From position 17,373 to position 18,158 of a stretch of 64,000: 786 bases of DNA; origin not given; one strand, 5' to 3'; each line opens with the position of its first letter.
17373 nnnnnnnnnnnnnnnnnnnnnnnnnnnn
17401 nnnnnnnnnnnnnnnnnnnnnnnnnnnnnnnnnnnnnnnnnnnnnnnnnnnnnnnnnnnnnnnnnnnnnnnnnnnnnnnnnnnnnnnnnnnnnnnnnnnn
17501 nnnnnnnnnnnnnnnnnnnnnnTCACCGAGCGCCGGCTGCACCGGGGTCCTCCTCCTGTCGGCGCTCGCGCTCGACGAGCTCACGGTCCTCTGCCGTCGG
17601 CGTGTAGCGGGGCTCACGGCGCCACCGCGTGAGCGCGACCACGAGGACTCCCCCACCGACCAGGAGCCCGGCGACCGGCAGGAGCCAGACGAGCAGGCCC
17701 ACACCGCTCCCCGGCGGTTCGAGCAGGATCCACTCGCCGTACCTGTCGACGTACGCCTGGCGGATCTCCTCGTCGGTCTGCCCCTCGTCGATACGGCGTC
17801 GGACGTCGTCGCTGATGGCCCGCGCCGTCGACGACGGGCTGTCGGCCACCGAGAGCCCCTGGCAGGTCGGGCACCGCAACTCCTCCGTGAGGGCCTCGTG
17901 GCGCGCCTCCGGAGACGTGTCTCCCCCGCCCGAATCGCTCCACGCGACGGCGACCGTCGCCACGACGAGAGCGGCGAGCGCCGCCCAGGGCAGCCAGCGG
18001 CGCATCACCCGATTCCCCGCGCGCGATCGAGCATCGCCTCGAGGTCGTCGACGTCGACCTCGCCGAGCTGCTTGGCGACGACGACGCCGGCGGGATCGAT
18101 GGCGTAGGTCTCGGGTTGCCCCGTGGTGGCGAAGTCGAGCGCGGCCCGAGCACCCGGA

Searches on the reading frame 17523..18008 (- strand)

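Call 58: search_protein_families(library=pfam, proteins=[window:17523-18008:-], max_evalue=0.01)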
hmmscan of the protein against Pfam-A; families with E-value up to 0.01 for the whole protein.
window:17523-18008:- (161 aa): 1 family
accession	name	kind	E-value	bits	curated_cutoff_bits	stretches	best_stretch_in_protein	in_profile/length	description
PF03918.19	CcmH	-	5.4e-31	107.2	25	1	13-141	4-135/143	Cytochrome C biogenesis protein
